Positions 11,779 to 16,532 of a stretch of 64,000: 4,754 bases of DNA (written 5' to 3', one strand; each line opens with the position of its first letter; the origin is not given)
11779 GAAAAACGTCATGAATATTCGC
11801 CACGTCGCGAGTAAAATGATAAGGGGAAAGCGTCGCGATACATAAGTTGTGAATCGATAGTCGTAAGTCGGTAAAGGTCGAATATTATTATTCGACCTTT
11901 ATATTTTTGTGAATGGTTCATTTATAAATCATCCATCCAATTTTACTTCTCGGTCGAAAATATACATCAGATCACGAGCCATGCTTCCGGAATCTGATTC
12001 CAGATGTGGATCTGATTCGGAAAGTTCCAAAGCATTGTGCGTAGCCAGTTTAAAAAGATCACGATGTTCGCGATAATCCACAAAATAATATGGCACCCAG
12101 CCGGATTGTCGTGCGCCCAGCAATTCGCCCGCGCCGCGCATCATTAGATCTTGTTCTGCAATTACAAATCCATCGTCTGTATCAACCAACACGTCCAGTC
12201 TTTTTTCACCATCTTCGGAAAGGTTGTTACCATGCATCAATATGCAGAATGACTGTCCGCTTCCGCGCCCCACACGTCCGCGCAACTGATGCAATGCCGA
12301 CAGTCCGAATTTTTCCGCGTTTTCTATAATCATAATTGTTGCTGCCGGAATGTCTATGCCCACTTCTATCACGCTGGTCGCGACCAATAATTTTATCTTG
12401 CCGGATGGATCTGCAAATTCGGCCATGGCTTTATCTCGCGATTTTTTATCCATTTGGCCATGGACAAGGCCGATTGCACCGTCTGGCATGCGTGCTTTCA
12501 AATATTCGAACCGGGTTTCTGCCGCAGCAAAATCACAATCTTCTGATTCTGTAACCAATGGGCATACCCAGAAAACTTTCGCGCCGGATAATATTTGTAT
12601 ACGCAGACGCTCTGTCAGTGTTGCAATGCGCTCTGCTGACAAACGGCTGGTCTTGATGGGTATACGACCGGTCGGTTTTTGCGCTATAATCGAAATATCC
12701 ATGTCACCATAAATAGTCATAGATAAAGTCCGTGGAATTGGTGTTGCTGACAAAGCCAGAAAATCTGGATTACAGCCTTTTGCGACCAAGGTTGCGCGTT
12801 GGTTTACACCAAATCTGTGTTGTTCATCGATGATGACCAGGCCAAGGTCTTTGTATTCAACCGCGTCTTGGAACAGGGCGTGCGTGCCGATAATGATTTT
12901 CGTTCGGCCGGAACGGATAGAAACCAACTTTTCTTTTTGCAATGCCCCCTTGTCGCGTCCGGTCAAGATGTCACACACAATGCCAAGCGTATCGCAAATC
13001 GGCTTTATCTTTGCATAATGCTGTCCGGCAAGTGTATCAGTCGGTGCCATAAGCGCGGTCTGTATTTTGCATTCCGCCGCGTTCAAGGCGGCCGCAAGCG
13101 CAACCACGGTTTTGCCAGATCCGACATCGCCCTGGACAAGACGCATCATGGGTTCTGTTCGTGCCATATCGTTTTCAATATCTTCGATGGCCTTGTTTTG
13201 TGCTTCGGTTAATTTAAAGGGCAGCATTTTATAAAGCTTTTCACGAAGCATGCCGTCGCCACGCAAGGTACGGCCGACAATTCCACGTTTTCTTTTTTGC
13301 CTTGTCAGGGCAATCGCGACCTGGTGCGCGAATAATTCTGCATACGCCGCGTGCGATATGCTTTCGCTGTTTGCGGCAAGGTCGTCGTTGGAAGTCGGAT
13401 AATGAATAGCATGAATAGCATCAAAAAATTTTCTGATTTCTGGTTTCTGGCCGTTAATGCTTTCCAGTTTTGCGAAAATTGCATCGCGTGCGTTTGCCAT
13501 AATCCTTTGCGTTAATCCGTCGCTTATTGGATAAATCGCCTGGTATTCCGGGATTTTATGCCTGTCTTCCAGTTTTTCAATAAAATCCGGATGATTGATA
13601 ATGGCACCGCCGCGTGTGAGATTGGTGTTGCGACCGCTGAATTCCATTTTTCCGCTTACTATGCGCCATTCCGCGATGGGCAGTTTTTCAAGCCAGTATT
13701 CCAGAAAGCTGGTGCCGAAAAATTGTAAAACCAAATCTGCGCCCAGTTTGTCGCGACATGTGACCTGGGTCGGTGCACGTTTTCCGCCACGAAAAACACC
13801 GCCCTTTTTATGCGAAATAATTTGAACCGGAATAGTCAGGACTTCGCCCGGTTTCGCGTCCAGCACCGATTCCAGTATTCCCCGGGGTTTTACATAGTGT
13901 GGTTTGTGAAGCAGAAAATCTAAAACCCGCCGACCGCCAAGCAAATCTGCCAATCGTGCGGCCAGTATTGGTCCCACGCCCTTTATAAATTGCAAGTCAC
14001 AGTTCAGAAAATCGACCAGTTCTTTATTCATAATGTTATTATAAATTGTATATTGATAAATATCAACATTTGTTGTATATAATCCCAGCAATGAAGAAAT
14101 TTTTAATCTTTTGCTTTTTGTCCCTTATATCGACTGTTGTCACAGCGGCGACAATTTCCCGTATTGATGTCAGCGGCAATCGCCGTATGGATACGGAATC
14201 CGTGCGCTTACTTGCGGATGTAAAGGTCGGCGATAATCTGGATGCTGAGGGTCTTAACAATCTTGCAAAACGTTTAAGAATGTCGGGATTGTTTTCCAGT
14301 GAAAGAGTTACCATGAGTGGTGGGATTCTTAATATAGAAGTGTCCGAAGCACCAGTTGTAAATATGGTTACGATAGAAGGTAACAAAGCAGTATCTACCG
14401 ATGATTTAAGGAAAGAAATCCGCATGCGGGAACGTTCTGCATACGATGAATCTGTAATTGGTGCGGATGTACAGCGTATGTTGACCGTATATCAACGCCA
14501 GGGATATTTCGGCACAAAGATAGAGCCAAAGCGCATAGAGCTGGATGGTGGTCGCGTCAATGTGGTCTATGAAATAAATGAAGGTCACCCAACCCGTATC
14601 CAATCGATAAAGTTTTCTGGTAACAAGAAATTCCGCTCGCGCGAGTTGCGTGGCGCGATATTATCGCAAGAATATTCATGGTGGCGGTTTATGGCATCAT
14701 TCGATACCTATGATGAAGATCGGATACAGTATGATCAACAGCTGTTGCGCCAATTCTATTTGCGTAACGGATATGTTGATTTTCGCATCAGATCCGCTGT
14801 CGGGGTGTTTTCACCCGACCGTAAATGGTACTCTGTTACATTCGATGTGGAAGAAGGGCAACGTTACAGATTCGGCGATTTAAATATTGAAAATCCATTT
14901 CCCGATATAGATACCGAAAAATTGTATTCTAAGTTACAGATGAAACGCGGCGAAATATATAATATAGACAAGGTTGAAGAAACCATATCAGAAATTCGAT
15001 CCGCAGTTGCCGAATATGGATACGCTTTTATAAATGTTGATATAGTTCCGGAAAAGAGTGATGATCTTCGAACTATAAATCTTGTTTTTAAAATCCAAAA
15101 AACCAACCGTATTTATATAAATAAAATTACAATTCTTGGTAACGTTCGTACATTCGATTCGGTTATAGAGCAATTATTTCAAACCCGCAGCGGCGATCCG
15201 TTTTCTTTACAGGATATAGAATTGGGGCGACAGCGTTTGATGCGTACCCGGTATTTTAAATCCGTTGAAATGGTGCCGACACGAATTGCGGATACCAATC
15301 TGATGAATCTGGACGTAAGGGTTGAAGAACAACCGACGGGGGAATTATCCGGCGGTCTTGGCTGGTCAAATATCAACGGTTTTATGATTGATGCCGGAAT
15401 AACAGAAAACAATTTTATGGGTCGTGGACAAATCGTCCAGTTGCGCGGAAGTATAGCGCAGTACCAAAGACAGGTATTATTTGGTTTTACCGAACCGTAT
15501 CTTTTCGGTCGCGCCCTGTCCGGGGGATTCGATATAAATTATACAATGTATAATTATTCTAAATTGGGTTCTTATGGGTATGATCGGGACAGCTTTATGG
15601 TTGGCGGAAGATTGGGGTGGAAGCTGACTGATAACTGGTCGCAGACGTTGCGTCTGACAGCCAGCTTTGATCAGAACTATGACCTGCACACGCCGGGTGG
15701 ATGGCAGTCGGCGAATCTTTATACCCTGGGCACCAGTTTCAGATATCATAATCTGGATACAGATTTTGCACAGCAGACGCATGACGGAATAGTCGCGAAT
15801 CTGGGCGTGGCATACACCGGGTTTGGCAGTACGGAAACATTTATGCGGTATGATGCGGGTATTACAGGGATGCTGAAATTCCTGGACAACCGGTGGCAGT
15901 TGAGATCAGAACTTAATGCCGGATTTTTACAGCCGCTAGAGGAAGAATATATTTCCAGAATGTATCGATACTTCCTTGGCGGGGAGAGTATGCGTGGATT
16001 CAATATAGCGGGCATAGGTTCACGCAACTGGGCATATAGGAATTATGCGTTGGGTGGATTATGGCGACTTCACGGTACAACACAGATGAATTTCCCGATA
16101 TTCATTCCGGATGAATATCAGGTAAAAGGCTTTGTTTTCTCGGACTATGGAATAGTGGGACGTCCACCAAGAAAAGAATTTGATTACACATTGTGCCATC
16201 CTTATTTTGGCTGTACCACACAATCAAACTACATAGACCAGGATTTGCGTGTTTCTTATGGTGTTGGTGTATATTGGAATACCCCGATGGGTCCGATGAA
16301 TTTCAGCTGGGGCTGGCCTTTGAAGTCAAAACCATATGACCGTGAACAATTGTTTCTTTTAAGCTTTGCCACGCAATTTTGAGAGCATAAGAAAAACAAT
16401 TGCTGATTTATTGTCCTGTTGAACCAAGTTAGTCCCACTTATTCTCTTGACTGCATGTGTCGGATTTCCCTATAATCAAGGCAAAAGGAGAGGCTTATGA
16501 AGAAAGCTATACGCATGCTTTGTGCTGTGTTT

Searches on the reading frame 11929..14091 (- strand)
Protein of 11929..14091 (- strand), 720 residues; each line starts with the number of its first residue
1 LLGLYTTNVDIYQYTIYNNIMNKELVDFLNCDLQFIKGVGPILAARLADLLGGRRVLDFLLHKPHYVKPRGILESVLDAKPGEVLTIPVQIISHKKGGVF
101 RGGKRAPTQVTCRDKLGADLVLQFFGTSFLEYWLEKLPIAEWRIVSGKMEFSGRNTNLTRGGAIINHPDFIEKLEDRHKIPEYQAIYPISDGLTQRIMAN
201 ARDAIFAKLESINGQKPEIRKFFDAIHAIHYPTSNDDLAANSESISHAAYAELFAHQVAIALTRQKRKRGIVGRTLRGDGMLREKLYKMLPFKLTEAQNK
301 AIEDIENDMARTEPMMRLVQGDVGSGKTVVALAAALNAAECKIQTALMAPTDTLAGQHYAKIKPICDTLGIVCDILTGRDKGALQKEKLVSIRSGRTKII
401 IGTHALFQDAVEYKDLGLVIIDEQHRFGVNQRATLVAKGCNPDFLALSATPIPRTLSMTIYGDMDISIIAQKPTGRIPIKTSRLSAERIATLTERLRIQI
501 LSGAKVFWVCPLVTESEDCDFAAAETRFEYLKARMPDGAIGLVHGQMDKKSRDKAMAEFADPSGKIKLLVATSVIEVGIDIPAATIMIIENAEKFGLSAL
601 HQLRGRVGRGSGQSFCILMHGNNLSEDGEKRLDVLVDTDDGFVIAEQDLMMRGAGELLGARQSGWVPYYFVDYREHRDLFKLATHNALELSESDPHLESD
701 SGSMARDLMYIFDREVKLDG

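Call 66: search_protein_families(library=pfam, proteins=[window:11929-14091:-], max_evalue=0.00001)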
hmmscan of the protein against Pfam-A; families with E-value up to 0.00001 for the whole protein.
window:11929-14091:- (720 aa): 4 families
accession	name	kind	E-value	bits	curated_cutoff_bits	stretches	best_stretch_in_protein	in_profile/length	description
PF00270.35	DEAD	-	6.5e-24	85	26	1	295-456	1-164/167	DEAD/DEAH box helicase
PF00271.37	Helicase_C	-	5.7e-19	68.8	23.5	1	499-609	11-108/110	Helicase conserved C-terminal domain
PF04851.21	ResIII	-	6.2e-12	46.2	22.5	1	292-451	2-162/164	Type III restriction enzyme, res subunit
PF19833.4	RecG_dom3_C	-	5.2e-07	30.1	26.8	1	638-715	1-80/87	ATP-dependent DNA helicase RecG, domain 3, C-terminal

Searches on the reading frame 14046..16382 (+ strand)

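Call 66: search_protein_families(library=pfam, proteins=[window:14046-16382:+], max_evalue=0.00001)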
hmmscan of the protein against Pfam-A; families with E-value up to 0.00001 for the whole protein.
window:14046-16382:+ (778 aa): 4 families
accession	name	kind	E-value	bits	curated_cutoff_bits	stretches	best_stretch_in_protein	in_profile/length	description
PF07244.20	POTRA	-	1.6e-62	208.6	21.3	4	184-271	2-79/79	Surface antigen variable number repeat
PF01103.29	Omp85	-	1.9e-41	143.1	24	1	456-778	1-325/325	Omp85 superfamily domain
PF08478.15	POTRA_1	-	2.7e-09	37.6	23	0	358-409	3-54/69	POTRA domain, FtsQ-type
PF08479.16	POTRA_2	-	1.5e-06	28.3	24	0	36-77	2-43/76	POTRA domain, ShlB-type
